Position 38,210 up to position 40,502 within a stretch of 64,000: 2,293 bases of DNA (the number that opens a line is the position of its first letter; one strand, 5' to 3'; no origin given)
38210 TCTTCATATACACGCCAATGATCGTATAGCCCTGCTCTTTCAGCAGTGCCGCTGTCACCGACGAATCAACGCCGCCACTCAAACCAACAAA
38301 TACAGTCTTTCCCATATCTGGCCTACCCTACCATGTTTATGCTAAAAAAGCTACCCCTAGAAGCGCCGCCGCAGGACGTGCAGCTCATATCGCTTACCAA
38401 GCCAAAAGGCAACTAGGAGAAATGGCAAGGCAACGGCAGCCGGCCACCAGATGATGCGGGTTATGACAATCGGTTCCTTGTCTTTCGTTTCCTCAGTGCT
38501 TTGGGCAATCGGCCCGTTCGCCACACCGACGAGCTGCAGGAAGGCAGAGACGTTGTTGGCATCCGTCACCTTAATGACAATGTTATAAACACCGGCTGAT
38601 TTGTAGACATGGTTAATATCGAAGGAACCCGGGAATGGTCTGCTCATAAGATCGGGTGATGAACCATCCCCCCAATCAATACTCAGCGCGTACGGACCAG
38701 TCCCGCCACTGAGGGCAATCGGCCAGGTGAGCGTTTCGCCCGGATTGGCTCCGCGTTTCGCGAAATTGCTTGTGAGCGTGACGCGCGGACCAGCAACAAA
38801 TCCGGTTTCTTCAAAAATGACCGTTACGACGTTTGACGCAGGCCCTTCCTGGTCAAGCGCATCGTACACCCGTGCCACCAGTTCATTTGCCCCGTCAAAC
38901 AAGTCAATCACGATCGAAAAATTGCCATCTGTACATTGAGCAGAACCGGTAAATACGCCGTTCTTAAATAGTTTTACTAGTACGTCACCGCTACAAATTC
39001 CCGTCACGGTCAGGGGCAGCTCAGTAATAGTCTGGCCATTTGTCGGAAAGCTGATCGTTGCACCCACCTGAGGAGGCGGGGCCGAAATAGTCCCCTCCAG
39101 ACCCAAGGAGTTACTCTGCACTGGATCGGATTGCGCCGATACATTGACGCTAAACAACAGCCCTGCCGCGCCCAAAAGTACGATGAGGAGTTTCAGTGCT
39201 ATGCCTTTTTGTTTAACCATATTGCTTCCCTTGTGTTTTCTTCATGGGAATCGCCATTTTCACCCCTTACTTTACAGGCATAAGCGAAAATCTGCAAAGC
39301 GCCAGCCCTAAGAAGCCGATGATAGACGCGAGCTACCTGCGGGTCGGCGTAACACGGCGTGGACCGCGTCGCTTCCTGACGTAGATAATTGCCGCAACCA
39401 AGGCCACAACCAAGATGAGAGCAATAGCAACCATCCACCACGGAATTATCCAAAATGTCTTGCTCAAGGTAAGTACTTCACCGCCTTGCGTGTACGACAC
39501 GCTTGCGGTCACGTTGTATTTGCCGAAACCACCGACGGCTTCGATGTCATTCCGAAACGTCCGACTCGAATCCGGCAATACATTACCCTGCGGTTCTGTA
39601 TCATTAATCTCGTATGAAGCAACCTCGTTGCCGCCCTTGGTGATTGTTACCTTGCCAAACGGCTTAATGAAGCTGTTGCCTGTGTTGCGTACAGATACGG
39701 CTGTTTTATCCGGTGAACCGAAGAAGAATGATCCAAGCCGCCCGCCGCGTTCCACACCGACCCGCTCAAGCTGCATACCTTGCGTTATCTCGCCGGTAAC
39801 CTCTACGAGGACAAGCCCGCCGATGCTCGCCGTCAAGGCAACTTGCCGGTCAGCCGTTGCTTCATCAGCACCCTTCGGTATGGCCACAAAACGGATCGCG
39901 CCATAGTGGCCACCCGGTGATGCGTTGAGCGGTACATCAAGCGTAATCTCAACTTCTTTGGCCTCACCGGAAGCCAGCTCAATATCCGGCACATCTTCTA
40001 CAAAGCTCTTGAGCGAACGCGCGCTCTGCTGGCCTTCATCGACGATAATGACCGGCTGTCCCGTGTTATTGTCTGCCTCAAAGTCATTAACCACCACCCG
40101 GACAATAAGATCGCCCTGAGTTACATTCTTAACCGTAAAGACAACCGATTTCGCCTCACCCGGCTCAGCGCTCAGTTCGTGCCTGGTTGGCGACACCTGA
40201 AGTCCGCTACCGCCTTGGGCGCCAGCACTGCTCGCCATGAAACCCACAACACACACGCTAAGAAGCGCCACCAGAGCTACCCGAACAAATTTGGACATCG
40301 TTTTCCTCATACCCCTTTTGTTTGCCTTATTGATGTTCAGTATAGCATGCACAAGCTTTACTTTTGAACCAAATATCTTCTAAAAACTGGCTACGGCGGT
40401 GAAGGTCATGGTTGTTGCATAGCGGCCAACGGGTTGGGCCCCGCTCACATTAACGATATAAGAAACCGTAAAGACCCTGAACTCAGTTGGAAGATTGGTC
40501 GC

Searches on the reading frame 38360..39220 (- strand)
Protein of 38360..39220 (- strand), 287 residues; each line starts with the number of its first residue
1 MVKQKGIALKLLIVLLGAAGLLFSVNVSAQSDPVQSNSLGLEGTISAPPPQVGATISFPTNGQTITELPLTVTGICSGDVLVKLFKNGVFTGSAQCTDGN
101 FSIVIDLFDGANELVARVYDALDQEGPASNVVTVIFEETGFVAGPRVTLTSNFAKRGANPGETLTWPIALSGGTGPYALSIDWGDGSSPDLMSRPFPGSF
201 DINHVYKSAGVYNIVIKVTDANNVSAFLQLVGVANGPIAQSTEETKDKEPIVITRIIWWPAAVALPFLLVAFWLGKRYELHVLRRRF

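Call 15: search_protein_families(library=pfam, proteins=[window:38360-39220:-], max_evalue=0.001)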
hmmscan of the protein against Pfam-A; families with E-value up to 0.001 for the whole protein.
window:38360-39220:- (287 aa): 2 families
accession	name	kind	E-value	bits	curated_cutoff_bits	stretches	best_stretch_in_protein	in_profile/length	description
PF00801.26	PKD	-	8e-05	23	23.5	1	155-223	8-70/80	PKD domain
PF09136.16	Glucodextran_B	-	0.00018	21.8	27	1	55-122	4-69/83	Glucodextranase, domain B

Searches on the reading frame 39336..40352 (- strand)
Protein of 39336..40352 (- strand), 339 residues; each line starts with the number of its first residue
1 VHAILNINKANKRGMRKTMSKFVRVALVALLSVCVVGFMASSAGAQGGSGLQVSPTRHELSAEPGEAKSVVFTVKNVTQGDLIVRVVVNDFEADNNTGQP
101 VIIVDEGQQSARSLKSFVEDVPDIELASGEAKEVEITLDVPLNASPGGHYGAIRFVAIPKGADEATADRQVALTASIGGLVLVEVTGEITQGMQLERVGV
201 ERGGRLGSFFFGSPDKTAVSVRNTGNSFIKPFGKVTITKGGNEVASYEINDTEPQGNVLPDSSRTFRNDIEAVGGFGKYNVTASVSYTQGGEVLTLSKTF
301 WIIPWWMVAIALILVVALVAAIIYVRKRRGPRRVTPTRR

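Call 38: search_protein_families(library=pfam, proteins=[window:39336-40352:-], max_evalue=0.001)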
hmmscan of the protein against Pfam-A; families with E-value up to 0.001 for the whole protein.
window:39336-40352:- (339 aa): 1 family
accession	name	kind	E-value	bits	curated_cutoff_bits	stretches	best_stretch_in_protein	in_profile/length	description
PF06030.18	WxLIP_PGBD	-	0.00018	22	27.3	1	59-155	20-119/121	WxL Interacting Protein, peptidoglycan binding domain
